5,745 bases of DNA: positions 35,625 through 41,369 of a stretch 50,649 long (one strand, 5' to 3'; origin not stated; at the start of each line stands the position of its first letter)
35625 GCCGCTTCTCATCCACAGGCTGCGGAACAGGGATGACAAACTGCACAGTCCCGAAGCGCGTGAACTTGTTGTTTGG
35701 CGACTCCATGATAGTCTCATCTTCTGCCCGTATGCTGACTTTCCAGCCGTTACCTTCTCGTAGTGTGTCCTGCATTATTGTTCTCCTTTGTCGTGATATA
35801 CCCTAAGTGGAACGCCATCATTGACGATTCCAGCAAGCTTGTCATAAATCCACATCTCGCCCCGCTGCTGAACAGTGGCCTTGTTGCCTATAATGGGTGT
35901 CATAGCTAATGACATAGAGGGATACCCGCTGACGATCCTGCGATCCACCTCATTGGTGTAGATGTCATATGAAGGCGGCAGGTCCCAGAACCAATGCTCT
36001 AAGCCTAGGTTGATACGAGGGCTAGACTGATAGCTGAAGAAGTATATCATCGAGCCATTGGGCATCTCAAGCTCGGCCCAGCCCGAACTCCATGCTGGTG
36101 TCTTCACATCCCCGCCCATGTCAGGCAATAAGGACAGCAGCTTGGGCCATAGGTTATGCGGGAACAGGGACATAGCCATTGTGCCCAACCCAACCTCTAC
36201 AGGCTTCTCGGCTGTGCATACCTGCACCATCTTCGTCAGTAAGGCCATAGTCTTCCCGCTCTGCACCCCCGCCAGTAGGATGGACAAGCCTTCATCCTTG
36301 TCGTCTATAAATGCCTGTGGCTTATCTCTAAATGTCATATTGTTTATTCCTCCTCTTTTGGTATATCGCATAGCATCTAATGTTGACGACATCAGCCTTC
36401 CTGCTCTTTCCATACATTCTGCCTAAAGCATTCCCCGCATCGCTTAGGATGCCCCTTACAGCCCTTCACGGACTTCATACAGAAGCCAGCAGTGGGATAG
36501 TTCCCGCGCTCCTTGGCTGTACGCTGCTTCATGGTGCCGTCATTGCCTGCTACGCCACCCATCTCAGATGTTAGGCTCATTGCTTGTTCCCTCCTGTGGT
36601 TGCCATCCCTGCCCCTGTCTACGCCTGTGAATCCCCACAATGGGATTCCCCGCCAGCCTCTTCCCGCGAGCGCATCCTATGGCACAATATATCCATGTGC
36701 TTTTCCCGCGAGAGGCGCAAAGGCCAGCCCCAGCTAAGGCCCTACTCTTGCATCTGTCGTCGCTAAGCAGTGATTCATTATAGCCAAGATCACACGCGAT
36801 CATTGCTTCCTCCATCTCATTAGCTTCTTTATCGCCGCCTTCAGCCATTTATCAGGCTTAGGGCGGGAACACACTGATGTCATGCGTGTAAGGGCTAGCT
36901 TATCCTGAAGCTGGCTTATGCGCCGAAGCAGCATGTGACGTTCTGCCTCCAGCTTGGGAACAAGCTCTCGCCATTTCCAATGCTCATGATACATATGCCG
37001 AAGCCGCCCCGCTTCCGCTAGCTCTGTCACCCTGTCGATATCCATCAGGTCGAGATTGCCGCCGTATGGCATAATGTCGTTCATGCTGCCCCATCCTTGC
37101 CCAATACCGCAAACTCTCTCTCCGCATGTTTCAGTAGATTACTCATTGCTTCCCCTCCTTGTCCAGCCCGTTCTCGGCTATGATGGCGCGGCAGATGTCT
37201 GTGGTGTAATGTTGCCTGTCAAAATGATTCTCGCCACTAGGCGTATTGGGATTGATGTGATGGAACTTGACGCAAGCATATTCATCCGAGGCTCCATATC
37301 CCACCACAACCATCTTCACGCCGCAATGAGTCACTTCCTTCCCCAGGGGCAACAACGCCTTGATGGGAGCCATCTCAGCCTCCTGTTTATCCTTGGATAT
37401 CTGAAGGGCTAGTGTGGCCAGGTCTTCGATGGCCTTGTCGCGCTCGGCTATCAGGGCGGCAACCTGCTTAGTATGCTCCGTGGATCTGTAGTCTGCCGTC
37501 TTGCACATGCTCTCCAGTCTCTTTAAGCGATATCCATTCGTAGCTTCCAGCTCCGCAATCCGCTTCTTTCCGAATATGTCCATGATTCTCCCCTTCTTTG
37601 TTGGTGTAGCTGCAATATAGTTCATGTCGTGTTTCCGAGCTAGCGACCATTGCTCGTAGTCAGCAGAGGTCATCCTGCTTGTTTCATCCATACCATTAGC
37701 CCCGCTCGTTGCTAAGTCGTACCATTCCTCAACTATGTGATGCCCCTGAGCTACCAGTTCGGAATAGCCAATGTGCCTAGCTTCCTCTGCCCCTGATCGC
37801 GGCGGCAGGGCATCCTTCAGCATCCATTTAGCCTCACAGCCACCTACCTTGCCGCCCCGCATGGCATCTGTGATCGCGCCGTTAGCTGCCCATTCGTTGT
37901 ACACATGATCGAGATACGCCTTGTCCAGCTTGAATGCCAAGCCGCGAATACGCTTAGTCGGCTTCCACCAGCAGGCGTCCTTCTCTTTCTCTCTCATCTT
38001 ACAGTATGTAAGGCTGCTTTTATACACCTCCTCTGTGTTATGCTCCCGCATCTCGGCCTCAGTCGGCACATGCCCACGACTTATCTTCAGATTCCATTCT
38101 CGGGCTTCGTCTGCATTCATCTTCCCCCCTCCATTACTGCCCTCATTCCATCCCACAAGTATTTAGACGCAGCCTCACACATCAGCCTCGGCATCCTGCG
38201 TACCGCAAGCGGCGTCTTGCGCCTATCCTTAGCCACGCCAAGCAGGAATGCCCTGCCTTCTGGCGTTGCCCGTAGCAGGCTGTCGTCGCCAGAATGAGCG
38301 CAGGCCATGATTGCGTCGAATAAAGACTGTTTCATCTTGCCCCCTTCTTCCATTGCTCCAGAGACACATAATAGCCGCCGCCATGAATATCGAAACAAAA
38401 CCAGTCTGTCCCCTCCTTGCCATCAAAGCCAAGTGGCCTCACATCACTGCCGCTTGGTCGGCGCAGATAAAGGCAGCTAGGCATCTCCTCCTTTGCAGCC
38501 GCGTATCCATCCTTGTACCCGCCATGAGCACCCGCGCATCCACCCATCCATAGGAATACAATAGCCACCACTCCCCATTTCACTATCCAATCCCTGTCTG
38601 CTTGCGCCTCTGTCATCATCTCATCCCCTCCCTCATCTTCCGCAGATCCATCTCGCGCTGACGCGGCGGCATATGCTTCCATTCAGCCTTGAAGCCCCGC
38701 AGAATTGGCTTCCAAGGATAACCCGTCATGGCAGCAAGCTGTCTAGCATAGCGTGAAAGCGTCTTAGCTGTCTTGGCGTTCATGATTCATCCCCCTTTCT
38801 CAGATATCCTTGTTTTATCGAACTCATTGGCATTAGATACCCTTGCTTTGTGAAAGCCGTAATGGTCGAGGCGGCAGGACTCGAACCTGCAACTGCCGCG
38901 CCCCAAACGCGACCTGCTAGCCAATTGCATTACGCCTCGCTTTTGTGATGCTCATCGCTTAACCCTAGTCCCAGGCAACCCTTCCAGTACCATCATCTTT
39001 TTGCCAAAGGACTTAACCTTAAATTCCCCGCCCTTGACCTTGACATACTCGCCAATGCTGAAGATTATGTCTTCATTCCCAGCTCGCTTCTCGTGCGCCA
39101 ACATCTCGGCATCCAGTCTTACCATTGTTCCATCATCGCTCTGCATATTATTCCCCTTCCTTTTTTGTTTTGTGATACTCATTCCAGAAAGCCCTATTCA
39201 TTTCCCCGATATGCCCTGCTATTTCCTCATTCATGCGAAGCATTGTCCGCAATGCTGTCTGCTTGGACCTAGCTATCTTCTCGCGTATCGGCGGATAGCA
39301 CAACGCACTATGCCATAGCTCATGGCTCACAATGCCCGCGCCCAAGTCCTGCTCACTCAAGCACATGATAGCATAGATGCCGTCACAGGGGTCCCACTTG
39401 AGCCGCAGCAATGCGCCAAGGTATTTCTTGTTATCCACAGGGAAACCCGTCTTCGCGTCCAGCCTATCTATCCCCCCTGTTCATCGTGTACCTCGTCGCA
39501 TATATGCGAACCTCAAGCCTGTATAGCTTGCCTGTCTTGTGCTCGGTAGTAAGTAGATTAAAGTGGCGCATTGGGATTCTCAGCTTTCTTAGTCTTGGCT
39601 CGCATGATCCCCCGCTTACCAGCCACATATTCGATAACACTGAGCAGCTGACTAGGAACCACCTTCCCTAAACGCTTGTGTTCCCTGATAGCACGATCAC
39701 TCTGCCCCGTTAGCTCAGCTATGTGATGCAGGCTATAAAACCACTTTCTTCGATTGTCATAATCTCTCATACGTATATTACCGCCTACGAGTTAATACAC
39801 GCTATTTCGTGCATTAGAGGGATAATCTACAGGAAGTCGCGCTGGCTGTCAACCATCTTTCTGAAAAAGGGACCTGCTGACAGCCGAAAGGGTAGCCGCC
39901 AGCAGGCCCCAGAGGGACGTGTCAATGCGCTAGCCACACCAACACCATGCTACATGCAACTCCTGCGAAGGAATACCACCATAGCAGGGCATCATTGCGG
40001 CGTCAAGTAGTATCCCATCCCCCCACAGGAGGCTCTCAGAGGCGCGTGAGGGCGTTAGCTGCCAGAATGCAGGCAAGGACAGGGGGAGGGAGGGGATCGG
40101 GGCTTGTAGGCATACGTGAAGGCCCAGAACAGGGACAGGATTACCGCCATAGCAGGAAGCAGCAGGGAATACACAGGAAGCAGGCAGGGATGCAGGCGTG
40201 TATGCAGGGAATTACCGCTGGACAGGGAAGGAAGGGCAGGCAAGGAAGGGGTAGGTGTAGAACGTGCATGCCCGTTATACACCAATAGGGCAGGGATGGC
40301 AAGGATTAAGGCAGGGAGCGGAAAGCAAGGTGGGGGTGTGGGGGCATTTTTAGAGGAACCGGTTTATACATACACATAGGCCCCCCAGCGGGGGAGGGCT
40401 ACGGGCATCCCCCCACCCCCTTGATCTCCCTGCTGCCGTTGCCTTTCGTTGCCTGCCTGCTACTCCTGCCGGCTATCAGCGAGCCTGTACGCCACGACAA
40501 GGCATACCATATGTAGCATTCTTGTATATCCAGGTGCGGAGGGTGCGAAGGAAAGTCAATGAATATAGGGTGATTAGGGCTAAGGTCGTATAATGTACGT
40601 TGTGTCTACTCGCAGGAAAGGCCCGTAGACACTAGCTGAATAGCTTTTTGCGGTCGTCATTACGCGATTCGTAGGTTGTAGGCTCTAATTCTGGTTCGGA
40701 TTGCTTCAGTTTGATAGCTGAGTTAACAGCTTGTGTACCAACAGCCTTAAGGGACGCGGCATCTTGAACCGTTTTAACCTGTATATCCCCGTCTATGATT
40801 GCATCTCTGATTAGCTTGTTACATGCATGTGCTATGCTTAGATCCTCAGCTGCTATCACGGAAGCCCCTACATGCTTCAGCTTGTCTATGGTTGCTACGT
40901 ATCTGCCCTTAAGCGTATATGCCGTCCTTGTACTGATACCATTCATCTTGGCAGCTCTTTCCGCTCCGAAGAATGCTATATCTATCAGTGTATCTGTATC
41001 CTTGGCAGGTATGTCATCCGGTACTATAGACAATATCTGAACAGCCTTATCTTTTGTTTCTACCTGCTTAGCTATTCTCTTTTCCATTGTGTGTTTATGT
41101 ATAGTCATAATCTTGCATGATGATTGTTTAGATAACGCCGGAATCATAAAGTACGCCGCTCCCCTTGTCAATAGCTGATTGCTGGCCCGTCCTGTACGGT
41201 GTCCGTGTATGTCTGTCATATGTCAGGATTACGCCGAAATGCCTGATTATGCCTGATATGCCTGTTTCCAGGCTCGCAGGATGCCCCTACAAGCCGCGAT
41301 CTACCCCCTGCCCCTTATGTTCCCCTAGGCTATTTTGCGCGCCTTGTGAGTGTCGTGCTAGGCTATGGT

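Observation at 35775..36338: A second, nuclease-less terminase ATPase-domain paralogue with a degenerate active site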

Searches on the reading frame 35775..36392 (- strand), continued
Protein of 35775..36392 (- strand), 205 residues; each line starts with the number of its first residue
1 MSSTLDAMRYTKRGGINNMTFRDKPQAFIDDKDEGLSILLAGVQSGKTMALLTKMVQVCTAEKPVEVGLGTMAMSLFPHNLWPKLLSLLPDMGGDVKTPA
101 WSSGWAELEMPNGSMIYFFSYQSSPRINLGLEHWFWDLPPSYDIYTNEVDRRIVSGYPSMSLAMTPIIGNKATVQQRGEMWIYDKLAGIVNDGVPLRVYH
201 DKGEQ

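Call 67: fold_search(model_id=the predicted structure, library=viral)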
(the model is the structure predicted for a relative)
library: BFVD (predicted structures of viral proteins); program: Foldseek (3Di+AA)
matches with E <= 10: 1390; with E <= 0.001: 132
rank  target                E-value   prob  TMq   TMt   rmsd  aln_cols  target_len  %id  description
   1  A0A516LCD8            7.1e-08  1.00  0.71  0.31   3.3       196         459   19  (no name in the UniProt tables at hand)
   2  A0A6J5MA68            1.8e-07  1.00  0.67  0.26   5.2       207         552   16  Uncharacterized protein [uncultured Caudovirales phage]
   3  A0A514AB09            4.4e-07  1.00  0.51  0.44  11.7       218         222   14  (no name in the UniProt tables at hand)
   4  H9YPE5                4.9e-07  1.00  0.66  0.19   4.1       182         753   15  (no name in the UniProt tables at hand)
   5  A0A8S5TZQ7            7.2e-07  1.00  0.62  0.29   4.6       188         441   15  Large terminase [Myoviridae sp. cttph48]
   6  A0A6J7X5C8            7.6e-07  1.00  0.60  0.31   4.1       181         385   13  Phage_term_2, phage terminase, large subunit, PBSX family [uncultured Caudovirales phage]
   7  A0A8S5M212            8.7e-07  1.00  0.63  0.28   4.8       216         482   12  Large terminase [Siphoviridae sp. cttDR14]
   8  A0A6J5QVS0            9.8e-07  1.00  0.60  0.23   4.3       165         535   17  Terminase-like family [uncultured Caudovirales phage]
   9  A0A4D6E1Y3            1.0e-06  1.00  0.64  0.24   5.2       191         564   16  Terminase [Gordonia phage GodonK]
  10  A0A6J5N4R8            1.2e-06  1.00  0.68  0.29   4.9       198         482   15  Uncharacterized protein [uncultured Caudovirales phage]
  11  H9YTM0                1.4e-06  1.00  0.63  0.38   4.9       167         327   16  (no name in the UniProt tables at hand)
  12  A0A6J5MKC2            2.3e-06  1.00  0.60  0.16   4.9       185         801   19  Intein C-terminal splicing region [uncultured Caudovirales phage]
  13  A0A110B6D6            2.8e-06  1.00  0.57  0.24   6.2       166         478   17  (no name in the UniProt tables at hand)
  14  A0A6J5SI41            3.9e-06  1.00  0.63  0.31   5.0       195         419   13  Phage_term_2, phage terminase, large subunit, PBSX family [uncultured Caudovirales phage]
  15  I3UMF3                4.4e-06  1.00  0.61  0.24   5.2       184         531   15  Terminase [Colwellia phage 9A]
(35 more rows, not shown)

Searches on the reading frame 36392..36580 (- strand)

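Call 35: search_protein_families(library=phrogs, proteins=[window:36392-36580:-], max_evalue=0.1)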
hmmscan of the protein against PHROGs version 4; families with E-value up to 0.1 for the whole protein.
window:36392-36580:- (62 aa): 1 family
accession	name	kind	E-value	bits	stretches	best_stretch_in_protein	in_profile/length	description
phrog_23369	-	unknown function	0.095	13.9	1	31-58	16-43/80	-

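Call 36: search_protein_families(library=pfam, proteins=[window:36392-36580:-], max_evalue=1)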
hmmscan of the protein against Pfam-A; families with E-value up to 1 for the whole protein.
window:36392-36580:- (62 aa): 0 families

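Call 37: search_protein_families(library=padloc, proteins=[window:36392-36580:-], max_evalue=0.1)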
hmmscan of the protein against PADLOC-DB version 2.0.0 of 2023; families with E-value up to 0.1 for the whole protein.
window:36392-36580:- (62 aa): 0 families

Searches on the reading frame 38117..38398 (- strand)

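Call 35: search_protein_families(library=phrogs, proteins=[window:38117-38398:-], max_evalue=0.1)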
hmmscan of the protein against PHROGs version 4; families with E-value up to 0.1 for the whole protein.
window:38117-38398:- (93 aa): 0 families

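Call 36: search_protein_families(library=pfam, proteins=[window:38117-38398:-], max_evalue=1)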
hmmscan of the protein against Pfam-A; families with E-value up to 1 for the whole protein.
window:38117-38398:- (93 aa): 1 family
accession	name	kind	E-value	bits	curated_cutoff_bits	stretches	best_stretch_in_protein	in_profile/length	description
PF02875.26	Mur_ligase_C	-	0.018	16.3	28.4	1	4-41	36-72/127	Mur ligase, glutamate ligase domain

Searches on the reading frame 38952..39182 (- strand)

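Call 35: search_protein_families(library=phrogs, proteins=[window:38952-39182:-], max_evalue=0.1)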
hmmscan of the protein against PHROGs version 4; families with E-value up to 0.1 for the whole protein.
window:38952-39182:- (76 aa): 1 family
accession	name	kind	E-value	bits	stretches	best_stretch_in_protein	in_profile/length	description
phrog_806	-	unknown function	0.012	16.7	1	16-62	38-75/187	-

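Call 36: search_protein_families(library=pfam, proteins=[window:38952-39182:-], max_evalue=1)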
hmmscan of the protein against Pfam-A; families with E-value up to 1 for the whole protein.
window:38952-39182:- (76 aa): 0 families

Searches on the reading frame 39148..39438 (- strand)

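Call 35: search_protein_families(library=phrogs, proteins=[window:39148-39438:-], max_evalue=0.1)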
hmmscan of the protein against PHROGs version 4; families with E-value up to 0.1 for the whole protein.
window:39148-39438:- (96 aa): 0 families

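Call 36: search_protein_families(library=pfam, proteins=[window:39148-39438:-], max_evalue=1)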
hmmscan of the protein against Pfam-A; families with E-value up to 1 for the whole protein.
window:39148-39438:- (96 aa): 3 families
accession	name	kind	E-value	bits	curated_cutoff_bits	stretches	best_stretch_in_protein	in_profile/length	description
PF05637.18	Glyco_transf_34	-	0.0068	16.6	23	1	41-94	163-216/238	galactosyl transferase GMA12/MNN10 family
PF24797.1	Beta-prop_WDR35_TULP_N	-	0.026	14.1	80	1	56-90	50-84/332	WDR35/TULP4 N-terminal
PF11129.13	EIAV_Rev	-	0.042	14.5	25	1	17-93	19-94/134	Rev protein of equine infectious anaemia virus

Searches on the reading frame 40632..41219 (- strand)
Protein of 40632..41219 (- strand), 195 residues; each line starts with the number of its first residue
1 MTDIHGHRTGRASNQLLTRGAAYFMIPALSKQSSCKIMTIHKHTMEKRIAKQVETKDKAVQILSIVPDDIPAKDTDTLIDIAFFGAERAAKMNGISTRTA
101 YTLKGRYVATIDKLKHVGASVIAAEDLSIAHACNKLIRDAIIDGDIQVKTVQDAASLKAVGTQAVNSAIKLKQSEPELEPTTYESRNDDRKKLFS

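Call 35: search_protein_families(library=phrogs, proteins=[window:40632-41219:-], max_evalue=0.1)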
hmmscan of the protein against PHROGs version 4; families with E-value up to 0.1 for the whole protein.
window:40632-41219:- (195 aa): 2 families
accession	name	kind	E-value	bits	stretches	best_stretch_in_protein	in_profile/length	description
phrog_17223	-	unknown function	0.014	16.5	1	84-123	30-69/103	-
phrog_37567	-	unknown function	0.054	15.1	1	69-153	9-92/117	-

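Call 36: search_protein_families(library=pfam, proteins=[window:40632-41219:-], max_evalue=1)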
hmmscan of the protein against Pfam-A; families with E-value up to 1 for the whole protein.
window:40632-41219:- (195 aa): 2 families
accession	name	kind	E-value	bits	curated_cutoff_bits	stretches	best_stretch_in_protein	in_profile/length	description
PF13551.12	HTH_29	-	0.017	15.6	28.1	1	88-109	17-38/64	Winged helix-turn helix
PF10740.15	DUF2529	-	0.04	14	22.3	1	123-194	18-85/169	Domain of unknown function (DUF2529)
